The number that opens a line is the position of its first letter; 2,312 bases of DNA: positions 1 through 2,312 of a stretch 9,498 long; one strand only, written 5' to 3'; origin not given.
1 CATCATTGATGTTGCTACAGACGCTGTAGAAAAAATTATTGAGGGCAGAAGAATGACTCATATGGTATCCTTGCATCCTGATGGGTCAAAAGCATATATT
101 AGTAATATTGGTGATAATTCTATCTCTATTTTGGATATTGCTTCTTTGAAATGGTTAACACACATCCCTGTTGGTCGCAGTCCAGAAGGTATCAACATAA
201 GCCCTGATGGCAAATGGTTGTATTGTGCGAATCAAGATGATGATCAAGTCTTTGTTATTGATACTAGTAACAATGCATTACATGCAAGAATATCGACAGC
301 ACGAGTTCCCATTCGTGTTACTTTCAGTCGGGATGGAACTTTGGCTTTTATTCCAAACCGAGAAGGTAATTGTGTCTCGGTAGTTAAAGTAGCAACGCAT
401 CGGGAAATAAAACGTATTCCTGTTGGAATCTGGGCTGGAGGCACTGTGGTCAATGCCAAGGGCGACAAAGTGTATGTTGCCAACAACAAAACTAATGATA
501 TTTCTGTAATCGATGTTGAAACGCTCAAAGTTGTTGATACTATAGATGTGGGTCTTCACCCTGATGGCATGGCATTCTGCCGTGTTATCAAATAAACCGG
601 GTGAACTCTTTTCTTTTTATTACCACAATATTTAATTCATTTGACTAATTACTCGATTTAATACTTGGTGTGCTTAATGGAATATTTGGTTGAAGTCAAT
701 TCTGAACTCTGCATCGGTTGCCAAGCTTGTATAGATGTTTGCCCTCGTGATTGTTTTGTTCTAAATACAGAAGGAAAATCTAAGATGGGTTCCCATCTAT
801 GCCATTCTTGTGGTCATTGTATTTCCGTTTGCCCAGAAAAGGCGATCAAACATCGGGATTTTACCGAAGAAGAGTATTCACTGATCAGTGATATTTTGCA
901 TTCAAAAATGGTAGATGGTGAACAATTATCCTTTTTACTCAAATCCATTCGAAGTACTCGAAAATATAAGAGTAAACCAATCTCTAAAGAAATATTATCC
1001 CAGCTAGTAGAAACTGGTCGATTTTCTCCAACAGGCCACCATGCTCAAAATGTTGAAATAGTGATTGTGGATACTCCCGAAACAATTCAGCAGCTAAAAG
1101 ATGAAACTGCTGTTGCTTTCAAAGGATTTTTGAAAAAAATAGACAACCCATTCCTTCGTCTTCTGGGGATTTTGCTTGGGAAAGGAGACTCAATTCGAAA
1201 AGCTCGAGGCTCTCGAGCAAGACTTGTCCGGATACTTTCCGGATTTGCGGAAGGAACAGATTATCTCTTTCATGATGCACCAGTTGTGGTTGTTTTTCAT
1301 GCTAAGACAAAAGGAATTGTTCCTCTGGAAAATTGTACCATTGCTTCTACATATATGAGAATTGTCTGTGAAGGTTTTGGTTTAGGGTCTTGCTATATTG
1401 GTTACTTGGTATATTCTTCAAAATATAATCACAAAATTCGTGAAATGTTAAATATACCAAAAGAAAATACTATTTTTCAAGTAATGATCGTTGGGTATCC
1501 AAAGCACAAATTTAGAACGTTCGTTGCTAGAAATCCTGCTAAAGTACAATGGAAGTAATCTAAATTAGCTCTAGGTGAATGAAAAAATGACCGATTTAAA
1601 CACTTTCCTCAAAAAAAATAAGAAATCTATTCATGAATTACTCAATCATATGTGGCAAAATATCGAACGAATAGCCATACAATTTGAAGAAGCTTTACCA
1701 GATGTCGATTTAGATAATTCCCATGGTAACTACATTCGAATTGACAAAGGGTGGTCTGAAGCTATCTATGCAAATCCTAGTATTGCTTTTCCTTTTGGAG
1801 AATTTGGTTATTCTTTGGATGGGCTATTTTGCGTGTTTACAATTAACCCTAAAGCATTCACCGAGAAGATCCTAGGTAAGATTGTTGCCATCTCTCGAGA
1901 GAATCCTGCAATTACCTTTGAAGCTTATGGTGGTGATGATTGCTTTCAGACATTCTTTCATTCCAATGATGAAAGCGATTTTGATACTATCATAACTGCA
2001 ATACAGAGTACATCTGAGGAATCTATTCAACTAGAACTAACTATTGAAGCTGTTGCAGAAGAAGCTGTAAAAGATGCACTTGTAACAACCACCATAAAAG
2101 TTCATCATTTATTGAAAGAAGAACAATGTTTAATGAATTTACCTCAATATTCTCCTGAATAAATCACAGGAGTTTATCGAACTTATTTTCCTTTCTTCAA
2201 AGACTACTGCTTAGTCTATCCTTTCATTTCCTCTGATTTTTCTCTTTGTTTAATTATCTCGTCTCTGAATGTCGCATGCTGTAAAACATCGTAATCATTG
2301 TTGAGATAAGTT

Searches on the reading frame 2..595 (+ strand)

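Call 6: search_protein_families(library=pfam, proteins=[window:2-595:+], max_evalue=0.01)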
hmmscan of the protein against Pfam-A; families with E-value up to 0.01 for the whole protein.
window:2-595:+ (197 aa): 11 families
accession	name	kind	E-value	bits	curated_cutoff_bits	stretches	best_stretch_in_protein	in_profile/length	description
PF10282.15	Lactonase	-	4.9e-15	56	21.7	1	14-94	241-328/344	Lactonase, 7-bladed beta-propeller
PF21783.3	YNCE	-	2e-13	50.8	27.1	1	73-194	170-293/339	YNCE-like beta-propeller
PF25174.1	Beta-prop_THOC3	-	6.5e-12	45.5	305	1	21-181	51-209/272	THOC3 beta-propeller domain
PF02239.22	Cytochrom_D1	-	1e-10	41.2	25.5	2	78-182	12-116/368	Cytochrome D1 heme domain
PF07676.18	PD40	-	4.3e-06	27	20.9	0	66-74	16-24/38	WD40-like Beta Propeller Repeat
PF13970.12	DUF4221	-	1.8e-05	24.9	23.4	0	20-90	24-92/311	Domain of unknown function (DUF4221)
PF01731.26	Arylesterase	-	5.7e-05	23.7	21.3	0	60-89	55-84/86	Arylesterase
PF23414.1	Beta-prop_EML_2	-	0.00023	21.1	90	1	24-131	6-111/266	Echinoderm microtubule-associated protein second beta-propeller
PF16819.11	DUF5074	-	0.00036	20.1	27.2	0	83-182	119-222/353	Domain of unknown function (DUF5074)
PF08450.18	SGL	-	0.0035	17.4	26.3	0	61-104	136-177/246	SMP-30/Gluconolactonase/LRE-like region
PF01436.27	NHL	-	0.0076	16.7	20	0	146-169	5-27/28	NHL repeat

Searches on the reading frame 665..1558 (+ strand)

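Call 6: search_protein_families(library=pfam, proteins=[window:665-1558:+], max_evalue=0.01)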
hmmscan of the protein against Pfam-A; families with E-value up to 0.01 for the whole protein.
window:665-1558:+ (297 aa): 14 families
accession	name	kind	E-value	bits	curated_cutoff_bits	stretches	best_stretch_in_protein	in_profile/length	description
PF00881.29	Nitroreductase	-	5.2e-24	85.7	23.5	1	96-278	5-167/167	Nitroreductase family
PF00037.32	Fer4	-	8e-11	41.7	21.1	2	9-30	1-22/24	4Fe-4S binding domain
PF13484.11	Fer4_16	-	5.1e-10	40.4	30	2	46-71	2-27/66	4Fe-4S double cluster binding domain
PF12837.12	Fer4_6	-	1e-07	32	25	2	9-29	2-22/24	4Fe-4S binding domain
PF12838.12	Fer4_7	-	1.7e-07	32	27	1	16-60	2-52/52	4Fe-4S dicluster domain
PF13187.11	Fer4_9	-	1.7e-07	31.6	27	1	16-61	2-52/52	4Fe-4S dicluster domain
PF14697.11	Fer4_21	-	2.3e-07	31.3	35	1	11-62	3-58/59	4Fe-4S dicluster domain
PF13237.11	Fer4_10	-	6.5e-07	29.6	25.5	1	10-57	3-53/53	4Fe-4S dicluster domain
PF25160.1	LdpA_Fe-S-bd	-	1.8e-06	28.1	27.6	1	42-65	24-47/49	LdpA Fe-S cluster-binding domain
PF12797.12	Fer4_2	-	1.2e-05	25.3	24.5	1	9-27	3-21/22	4Fe-4S binding domain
PF12800.12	Fer4_4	-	1.5e-05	25.4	24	1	14-28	2-16/17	4Fe-4S binding domain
PF14512.11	TM1586_NiRdase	-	0.00076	19.6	27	0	231-284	91-138/215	Putative TM nitroreductase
PF12798.12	Fer4_3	-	0.002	19.2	27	0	46-60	1-15/15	4Fe-4S binding domain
PF13183.11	Fer4_8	-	0.0031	18.4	27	0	39-59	47-67/68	4Fe-4S dicluster domain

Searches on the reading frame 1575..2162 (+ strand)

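Call 6: search_protein_families(library=pfam, proteins=[window:1575-2162:+], max_evalue=0.01)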
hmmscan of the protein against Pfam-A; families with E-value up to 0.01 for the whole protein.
window:1575-2162:+ (195 aa): 1 family
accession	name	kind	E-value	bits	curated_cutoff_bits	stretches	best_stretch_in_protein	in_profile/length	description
PF11447.13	DUF3201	-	8.9e-09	35.4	25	1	21-167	1-149/153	Protein of unknown function (DUF3201)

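Call 84: search_protein_families(library=ncbifam, proteins=[window:1575-2162:+], max_evalue=0.001)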
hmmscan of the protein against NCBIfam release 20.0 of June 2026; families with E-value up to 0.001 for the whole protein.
window:1575-2162:+ (195 aa): 0 families
